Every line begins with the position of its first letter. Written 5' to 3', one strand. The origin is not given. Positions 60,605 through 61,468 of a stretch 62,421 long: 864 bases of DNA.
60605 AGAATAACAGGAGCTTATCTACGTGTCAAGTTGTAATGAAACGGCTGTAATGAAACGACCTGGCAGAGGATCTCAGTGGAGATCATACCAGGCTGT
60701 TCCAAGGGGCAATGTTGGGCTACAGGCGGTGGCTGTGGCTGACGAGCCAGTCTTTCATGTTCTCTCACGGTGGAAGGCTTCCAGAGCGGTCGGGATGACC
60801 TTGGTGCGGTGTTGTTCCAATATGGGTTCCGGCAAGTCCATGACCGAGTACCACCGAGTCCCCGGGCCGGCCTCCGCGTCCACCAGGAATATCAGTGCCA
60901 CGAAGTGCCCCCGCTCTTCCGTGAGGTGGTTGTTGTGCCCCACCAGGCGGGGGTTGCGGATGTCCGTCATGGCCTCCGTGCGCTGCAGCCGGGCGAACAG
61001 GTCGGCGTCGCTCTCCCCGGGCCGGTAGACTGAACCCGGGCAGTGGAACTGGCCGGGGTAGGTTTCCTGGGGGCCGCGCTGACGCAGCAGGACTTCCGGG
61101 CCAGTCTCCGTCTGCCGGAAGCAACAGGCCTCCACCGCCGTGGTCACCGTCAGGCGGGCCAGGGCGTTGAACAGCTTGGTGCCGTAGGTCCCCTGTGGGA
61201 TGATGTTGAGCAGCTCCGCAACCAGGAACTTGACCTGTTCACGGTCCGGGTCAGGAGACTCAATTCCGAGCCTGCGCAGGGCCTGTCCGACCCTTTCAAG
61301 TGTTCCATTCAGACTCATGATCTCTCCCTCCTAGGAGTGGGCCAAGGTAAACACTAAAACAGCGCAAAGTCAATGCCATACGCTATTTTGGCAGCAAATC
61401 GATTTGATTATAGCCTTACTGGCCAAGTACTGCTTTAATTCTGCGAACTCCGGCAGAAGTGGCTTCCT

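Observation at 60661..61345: GC-rich foreign cassette carrying one orphan degenerate-Nudix gene, wedged between alaS and the infA-rpmJ-rpsM ribosomal operon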

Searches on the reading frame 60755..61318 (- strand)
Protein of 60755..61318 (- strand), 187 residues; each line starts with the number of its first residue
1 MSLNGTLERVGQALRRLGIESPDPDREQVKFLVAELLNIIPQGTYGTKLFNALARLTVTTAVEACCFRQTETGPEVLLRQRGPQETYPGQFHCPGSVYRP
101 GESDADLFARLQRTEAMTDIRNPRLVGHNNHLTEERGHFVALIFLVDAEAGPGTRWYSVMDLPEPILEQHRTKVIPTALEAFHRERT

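Call 4: search_protein_families(library=pfam, proteins=[window:60755-61318:-], max_evalue=10)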
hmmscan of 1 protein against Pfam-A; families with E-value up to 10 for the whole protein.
window:60755-61318:- (187 aa): 2 families
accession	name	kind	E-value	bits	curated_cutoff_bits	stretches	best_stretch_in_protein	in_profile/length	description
PF00293.34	NUDIX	-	0.012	16.1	21.1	1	63-173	5-129/134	NUDIX domain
PF09288.16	UBA_3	-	0.094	13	20.4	1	9-38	25-55/55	Fungal ubiquitin-associated domain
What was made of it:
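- On Nudix superfamily (fold): X alone scores 16.1 bits against Pfam NUDIX, below the gathering cutoff of 21.1 (call 4).
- On NrtR/AraR Nudix-related transcriptional regulators: It has no HTH Pfam hit (call 4).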

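Call 5: search_protein_families(library=ncbifam, proteins=[window:60755-61318:-], max_evalue=10)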
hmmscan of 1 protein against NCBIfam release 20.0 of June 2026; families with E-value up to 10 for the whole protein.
window:60755-61318:- (187 aa): 0 families

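Call 6: search_solved_structures(query=window:60755-61318:-, max_evalue=10, show_alignments=2)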
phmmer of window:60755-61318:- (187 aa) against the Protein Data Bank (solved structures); distinct sequences matched with E-value up to 10: 4.
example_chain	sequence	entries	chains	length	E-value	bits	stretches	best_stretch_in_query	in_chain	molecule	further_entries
5zrc_A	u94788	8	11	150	0.0086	18.8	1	76-127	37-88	Putative mutator protein MutT2/NUDIX hydrolase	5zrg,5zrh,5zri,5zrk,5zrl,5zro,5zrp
2b06_A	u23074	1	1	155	0.011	18.4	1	56-146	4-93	MutT/nudix family protein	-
2yyh_A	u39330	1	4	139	0.16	14.7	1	89-153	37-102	8-OXO-dGTPase domain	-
8abv_A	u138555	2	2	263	1.7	11.3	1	42-100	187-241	SnoaL-like domain-containing protein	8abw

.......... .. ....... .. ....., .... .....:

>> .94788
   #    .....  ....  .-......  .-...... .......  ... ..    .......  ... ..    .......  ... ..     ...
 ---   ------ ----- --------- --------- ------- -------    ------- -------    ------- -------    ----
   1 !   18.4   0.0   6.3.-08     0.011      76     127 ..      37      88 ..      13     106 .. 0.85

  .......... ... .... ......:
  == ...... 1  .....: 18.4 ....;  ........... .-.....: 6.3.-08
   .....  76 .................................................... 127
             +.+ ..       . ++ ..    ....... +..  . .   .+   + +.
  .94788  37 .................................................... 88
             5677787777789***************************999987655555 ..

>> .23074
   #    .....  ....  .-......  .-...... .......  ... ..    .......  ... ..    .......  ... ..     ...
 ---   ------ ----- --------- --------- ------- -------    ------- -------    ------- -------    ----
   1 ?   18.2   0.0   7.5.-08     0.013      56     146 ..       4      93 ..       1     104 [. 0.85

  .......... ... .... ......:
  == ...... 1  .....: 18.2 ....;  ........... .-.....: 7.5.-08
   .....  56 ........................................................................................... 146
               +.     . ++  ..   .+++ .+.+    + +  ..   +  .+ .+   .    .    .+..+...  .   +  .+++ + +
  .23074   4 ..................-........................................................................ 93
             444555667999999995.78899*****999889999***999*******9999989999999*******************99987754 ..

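Call 8: find_homologous_proteins(query=window:60755-61318:-, max_evalue=0.001)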
Query window:60755-61318:- (187 aa): 7 proteins with E <= 0.001 among 174 candidates.
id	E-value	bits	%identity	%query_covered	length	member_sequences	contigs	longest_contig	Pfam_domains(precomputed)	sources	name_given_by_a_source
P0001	4.2e-122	422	100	100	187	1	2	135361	-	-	-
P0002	7.2e-104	363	88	98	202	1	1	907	-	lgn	-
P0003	1.5e-90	320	77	100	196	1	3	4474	-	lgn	-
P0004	6.0e-90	318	78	98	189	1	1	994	-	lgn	-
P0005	6.2e-86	305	74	100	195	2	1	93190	-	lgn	-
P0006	1.2e-78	281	70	99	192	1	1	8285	-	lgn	-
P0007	1.6e-78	280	71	99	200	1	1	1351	-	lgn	-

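Call 9: search_protein_families(library=padloc, proteins=[window:60755-61318:-], max_evalue=10)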
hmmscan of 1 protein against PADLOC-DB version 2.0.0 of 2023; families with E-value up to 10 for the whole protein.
window:60755-61318:- (187 aa): 1 family
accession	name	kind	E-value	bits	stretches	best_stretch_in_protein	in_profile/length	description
PDLC04899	PDC-S07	-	0.043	11.5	1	73-134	17-78/135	-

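Call 10: search_protein_families(library=phrogs, proteins=[window:60755-61318:-], max_evalue=10)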
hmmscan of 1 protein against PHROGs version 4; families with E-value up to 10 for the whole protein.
window:60755-61318:- (187 aa): 0 families
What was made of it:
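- Tried and rejected: Phage or defence origin: PHROGs gave no hit and PADLOC only E=0.04 (calls 9, 10).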

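Call 11: find_encoding_contigs(protein=P0005, flank=6000, max_places=4)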
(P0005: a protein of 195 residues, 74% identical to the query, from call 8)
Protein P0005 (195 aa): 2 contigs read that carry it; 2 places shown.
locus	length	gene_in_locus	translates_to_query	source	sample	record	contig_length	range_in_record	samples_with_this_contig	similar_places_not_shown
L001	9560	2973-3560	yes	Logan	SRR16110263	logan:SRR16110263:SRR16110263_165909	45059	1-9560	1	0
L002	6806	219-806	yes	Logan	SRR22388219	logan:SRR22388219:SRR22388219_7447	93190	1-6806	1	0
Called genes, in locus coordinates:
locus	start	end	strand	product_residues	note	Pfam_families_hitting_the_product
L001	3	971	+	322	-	?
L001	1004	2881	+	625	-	PF01411:tRNA-synt_2c, PF07973:tRNA_SAD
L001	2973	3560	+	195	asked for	-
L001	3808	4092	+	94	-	PF01176:eIF-1a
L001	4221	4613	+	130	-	PF00416:Ribosomal_S13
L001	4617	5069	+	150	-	PF00411:Ribosomal_S11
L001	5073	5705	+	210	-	PF00163:Ribosomal_S4, PF01479:S4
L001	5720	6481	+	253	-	PF01193:RNA_pol_L, PF01000:RNA_pol_A_bac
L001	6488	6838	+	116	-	PF01196:Ribosomal_L17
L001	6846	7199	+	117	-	PF00572:Ribosomal_L13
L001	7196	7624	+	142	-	PF00380:Ribosomal_S9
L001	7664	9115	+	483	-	PF01943:Polysacc_synt, PF13440:Polysacc_synt_3, PF03023:MurJ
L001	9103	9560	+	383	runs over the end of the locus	PF13439:Glyco_transf_4, PF13579:Glyco_trans_4_4, PF00534:Glycos_transf_1, PF13692:Glyco_trans_1_4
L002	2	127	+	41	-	?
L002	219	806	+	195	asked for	-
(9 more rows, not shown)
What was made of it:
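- The gene is embedded in long contigs of 45-135 kb (calls 8, 11).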

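Call 12: find_encoding_contigs(protein=P0006, flank=6000, max_places=4)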
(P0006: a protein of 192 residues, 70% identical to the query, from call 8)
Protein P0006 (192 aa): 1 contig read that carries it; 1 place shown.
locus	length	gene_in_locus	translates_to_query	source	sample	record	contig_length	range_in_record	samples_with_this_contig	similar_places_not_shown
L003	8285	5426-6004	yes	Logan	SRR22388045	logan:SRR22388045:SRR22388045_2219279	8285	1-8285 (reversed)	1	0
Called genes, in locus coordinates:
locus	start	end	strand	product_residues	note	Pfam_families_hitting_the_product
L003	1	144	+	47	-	?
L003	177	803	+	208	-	PF14478:DUF4430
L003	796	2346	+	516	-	PF14478:DUF4430, PF00432:Prenyltrans (weak)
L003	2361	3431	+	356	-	PF02540:NAD_synthase (weak), PF02568:ThiI (faint), PF03054:tRNA_Me_trans, PF20259:tRNA_Me_trans_M, PF20258:tRNA_Me_trans_C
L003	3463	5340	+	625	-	PF01411:tRNA-synt_2c, PF07973:tRNA_SAD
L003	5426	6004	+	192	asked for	-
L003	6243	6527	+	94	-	PF01176:eIF-1a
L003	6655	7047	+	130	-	PF00416:Ribosomal_S13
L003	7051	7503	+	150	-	PF00411:Ribosomal_S11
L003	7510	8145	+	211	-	PF00163:Ribosomal_S4, PF01479:S4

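Call 13: find_encoding_contigs(protein=P0003, flank=6000, max_places=4)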
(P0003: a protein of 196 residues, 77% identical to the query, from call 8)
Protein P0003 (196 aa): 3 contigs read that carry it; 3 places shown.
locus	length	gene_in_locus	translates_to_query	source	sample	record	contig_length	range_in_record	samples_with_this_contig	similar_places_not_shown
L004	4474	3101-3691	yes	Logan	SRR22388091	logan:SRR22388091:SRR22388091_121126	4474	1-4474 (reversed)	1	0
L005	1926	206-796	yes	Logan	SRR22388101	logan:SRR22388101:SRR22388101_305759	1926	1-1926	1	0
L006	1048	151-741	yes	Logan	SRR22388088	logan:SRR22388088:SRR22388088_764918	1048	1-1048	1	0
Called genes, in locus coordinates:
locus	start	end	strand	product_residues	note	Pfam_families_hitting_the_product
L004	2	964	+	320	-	?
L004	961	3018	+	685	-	PF13517:FG-GAP_3 (faint), PF01839:FG-GAP (faint)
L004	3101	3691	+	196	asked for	-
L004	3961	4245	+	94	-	PF01176:eIF-1a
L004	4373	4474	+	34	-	?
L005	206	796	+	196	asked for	-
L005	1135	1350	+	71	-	PF01176:eIF-1a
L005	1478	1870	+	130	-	PF00416:Ribosomal_S13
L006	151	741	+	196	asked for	-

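Call 18: find_related_loci(query=A1, collection=genome_contigs, flank=6000)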
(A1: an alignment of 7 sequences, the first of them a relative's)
Query A1 (187 aa) in genome_contigs; peptide patterns used: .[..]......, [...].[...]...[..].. (x = any residue, [..] = any of these).
54 stretches matched a pattern, but none encodes a relative of the query by tblastn (E <= 1e-3).
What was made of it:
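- Tried and rejected: Donor search: no relative in 185,579 GTDB species representatives (call 18).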

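Call 22: find_related_loci(query=A1, collection=metagenome_contigs, flank=6000)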
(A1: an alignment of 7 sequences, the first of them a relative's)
Query A1 (187 aa) in metagenome_contigs; peptide patterns used: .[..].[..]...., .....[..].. (x = any residue, [..] = any of these).
125 stretches matched a pattern, but none encodes a relative of the query by tblastn (E <= 1e-3).
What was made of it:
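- Tried and rejected: The first JGI scan, with the narrow alignment, was negative (call 22).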

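Call 23: find_related_loci(query=A1, collection=viral_contigs, flank=6000)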
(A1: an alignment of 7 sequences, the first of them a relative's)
Query A1 (187 aa) in viral_contigs; peptide patterns used: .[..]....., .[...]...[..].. (x = any residue, [..] = any of these).
26 stretches matched a pattern, but none encodes a relative of the query by tblastn (E <= 1e-3).

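Call 26: search_protein_representatives(alignment_id=A1)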
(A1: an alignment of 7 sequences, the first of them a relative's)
Query: 7 sequences, 192 profile positions. Proteins with E-value up to 0.001 (for the whole library): 648; up to 1e-10: 252; up to 1e-30: 35. The best 150 are listed.
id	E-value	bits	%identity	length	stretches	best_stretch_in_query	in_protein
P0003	3.2e-110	382.5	-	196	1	1-192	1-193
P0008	2.1e-44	167.8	-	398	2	26-187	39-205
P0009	3.1e-39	151.0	-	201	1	25-183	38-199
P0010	1.9e-38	148.4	-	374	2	21-186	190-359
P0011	2.6e-37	144.7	-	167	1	25-185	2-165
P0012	4.3e-37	144.0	-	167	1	29-181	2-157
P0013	4.7e-37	143.9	-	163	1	33-184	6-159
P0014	5.6e-37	143.6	-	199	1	13-183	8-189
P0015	1.2e-36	142.5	-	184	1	24-184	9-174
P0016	4.4e-36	140.7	-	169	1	25-182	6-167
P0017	4.7e-36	140.6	-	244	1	24-188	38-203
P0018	7.7e-36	139.9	-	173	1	23-183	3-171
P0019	1.7e-35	138.8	-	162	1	35-183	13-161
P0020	1.8e-35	138.7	-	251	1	30-186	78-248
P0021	4.3e-35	137.4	-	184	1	31-185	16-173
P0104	8.1e-23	97.4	-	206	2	72-187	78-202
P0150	7.7e-18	81.2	-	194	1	30-180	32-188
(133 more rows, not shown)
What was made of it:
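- Checked: It has 6 close homologs (call 8) and belongs to a family of 648 clusters at 50% identity (call 26).
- The exhaustive profile search found 648 clusters (call 26).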

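Call 28: predict_structure(alignment_id=A1)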
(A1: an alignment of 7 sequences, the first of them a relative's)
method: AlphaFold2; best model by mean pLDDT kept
length: 187 residues; sequences in the alignment: 7
mean_pLDDT: 55.5   pTM: 0.47
mean pLDDT of the five models: 55.5, 52.5, 42.5, 40.2, 38.3
residues with pLDDT >= 90: 0; 70-90: 15; 50-70: 119; < 50: 53
segments of 3 or more residues with pLDDT < 50: 20-24, 42-61, 95-101, 115-117, 131-141
pLDDT, mean of each block of 10 residues (from residue 1): 62 56 50 59 46 42 61 74 54 49 55 52 56 39 59 71 55 58 56
secondary structure, 60 per line:
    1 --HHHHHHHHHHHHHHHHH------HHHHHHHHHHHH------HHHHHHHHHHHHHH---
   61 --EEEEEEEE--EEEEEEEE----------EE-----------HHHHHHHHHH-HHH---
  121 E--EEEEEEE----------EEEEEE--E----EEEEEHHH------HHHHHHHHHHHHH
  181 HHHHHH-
elements in order: H3-19 H26-37 H44-57 E63-70 E73-80 H104-113 E124-130 E141-146 E154-158 H168-186
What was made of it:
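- Tried and rejected: The first AF2 model, built from a 7-sequence alignment, was unusable (pLDDT 55, call 28).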

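Call 30: find_homologous_proteins(query=A2, max_evalue=0.00001)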
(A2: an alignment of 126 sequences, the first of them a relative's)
Query A2 (126 sequences) (187 aa, profile of the alignment): 34 proteins with E <= 0.00001 among 4688 candidates.
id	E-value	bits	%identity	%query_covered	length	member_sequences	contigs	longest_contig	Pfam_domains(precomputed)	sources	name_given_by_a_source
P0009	3.5e-63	231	43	88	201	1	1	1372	PF00293.35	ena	-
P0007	2.5e-62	228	71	99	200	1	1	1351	-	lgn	-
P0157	3.4e-62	227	43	84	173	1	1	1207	PF00293.35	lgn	-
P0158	4.1e-62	227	40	82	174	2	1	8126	PF00293.35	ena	-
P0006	1.6e-61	225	70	99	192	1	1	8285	-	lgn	-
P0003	2.1e-61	225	77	100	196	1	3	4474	-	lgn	-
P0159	4.3e-61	224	39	83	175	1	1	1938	PF00293.35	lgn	-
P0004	4.3e-61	224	78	98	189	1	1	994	-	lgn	-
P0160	5.0e-61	224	42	84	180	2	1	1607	PF00293.35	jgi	-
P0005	1.6e-60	222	74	100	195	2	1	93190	-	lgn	-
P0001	5.9e-60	220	100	100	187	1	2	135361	-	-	-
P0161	8.9e-60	220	45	77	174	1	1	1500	-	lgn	-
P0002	1.5e-59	219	88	98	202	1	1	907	-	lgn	-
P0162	1.7e-58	215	39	87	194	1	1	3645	PF00293.35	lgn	-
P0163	2.6e-57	212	41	86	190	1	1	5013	-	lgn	-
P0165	3.7e-55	205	41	86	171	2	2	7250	PF00293.35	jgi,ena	-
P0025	3.5e-54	201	45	81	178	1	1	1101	PF00293.35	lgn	-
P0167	3.0e-50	189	36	73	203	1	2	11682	-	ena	-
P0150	2.1e-47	179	31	81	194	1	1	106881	PF00293.35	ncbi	-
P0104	6.0e-45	171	34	83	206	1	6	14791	-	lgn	-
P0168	1.8e-44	170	35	79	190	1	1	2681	PF00293.35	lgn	-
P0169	7.3e-44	168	30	84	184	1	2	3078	PF00293.35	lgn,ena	-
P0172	1.1e-40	157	28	80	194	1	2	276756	PF00293.35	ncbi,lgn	-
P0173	2.3e-40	156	31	79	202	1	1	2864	PF00293.35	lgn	-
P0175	6.7e-11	60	28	87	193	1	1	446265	-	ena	-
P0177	9.1e-9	53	33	59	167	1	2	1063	-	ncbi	-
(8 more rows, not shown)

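Call 31: search_protein_families(library=pfam, alignment_id=A2, max_evalue=0.01)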
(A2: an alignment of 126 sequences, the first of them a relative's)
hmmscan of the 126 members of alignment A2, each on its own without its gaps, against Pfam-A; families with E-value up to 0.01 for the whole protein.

A. member 1, P0001 (187 aa): 0 families

B. families by the number of members that match (of 126 scanned): 4 families
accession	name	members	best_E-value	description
PF00293.34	NUDIX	86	8.2e-10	NUDIX domain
PF14815.12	NUDIX_4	21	1.4e-06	NUDIX domain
PF13869.12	NUDIX_2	1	0.00051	Nucleotide hydrolase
PF17598.7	DUF5494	1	0.0066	Family of unknown function (DUF5494)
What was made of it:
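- On Nudix superfamily (fold): However, 86 of 126 family members hit PF00293 (call 31).
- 86 of 126 members hit Pfam NUDIX (call 31).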

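Call 32: search_solved_structures(query=A2, max_evalue=1, show_alignments=2)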
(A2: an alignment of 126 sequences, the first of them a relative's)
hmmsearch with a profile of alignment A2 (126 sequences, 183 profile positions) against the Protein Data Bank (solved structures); distinct sequences matched with E-value up to 1: 69 (the best 60 are shown).
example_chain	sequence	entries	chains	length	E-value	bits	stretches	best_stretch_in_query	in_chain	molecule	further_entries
2fml_A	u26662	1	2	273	1.3e-11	47.8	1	43-168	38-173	MutT/nudix family protein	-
4v14_A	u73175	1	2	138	9.6e-08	35.2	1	57-169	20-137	MUTATOR MUTT PROTEIN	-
3gz8_A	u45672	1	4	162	5.7e-07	32.7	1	46-169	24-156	MutT/nudix family protein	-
3hhj_A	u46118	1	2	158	8.3e-07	32.2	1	58-152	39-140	Mutator mutT protein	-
3gz5_A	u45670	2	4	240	1.5e-06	31.4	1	46-170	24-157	MutT/nudix family protein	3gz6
2yyh_A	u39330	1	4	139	2.2e-06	30.8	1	78-162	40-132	8-OXO-dGTPase domain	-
4hvy_A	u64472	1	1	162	2.8e-06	30.5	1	59-175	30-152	Nucleoside diphosphate-linked moiety X motif 18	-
3r03_A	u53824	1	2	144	3.7e-06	30.1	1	61-154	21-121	NUDIX hydrolase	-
3ees_A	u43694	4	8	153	1.7e-05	27.9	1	51-158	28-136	Probable pyrophosphohydrolase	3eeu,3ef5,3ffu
2duk_A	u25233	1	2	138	3e-05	27.1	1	51-148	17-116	MS0616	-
7nnj_A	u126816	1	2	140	3.1e-05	27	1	51-148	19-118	Diphosphoinositol polyphosphate phosphohydrolase 2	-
3gg6_A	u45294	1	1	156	4.7e-05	26.5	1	59-173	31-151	Nucleoside diphosphate-linked moiety X motif 18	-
9t4d_A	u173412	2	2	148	4.8e-05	26.5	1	51-148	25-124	Diphosphoinositol polyphosphate phosphohydrolase 1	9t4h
5ltu_A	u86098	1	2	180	6.3e-05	26.1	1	51-148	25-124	Diphosphoinositol polyphosphate phosphohydrolase 2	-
7syc_A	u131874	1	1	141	7.2e-05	25.9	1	58-149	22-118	7,8-dihydro-8-oxoguanine-triphosphatase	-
5bs6_A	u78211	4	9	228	0.00012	25.1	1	56-159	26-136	transcriptional regulator AraR | transcriptional factor AraR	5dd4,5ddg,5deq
2gt4_A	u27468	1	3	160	0.001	22.1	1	58-118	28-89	GDP-mannose mannosyl hydrolase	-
1rya_A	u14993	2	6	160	0.0011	22.1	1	58-118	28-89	GDP-mannose mannosyl hydrolase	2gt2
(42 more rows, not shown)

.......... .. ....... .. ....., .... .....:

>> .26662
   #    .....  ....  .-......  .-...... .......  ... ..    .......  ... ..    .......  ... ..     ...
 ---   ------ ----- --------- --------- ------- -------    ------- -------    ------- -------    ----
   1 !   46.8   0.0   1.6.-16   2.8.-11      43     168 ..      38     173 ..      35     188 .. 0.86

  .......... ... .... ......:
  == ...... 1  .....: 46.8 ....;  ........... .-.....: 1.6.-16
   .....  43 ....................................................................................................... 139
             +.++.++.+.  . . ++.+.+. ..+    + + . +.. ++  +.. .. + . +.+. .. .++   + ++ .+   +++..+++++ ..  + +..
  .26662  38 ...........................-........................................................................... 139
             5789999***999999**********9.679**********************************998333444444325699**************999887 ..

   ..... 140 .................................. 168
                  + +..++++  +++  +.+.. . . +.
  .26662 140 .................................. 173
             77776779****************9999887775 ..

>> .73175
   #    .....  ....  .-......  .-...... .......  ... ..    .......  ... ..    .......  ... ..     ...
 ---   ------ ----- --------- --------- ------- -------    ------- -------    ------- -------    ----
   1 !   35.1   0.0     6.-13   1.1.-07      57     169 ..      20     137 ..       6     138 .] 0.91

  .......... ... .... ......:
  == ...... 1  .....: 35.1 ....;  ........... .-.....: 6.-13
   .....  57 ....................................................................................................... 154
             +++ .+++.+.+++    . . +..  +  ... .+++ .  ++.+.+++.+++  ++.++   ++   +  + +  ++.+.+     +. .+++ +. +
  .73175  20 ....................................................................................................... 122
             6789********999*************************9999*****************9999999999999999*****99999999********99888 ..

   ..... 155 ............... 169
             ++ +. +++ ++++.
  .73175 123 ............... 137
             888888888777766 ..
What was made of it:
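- On Nudix superfamily (fold): The family profile hits PDB Nudix proteins down to E=1e-11 (call 32).
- The profile hits PDB Nudix proteins, best 2fml at E=1e-11 (call 32).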

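Call 33: find_encoding_contigs(protein=P0150, flank=5000, max_places=3)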
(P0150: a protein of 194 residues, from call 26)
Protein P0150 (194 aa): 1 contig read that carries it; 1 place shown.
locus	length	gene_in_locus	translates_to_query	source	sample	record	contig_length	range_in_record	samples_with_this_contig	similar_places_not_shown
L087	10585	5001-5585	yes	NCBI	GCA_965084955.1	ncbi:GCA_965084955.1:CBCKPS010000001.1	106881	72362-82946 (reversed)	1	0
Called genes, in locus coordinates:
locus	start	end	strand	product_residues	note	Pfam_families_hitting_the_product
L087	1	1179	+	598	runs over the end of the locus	PF02776:TPP_enzyme_N, PF00205:TPP_enzyme_M, PF02775:TPP_enzyme_C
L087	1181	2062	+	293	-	PF01370:Epimerase, PF04321:RmlD_sub_bind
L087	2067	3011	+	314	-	PF00535:Glycos_transf_2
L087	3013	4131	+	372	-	PF01757:Acyl_transf_3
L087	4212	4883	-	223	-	PF00702:Hydrolase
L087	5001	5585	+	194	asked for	PF00293:NUDIX (weak)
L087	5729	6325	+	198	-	-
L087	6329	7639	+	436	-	PF01041:DegT_DnrJ_EryC1, PF01212:Beta_elim_lyase (weak)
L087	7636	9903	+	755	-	PF26314:MptA_B_family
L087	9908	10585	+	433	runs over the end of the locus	PF01943:Polysacc_synt, PF13440:Polysacc_synt_3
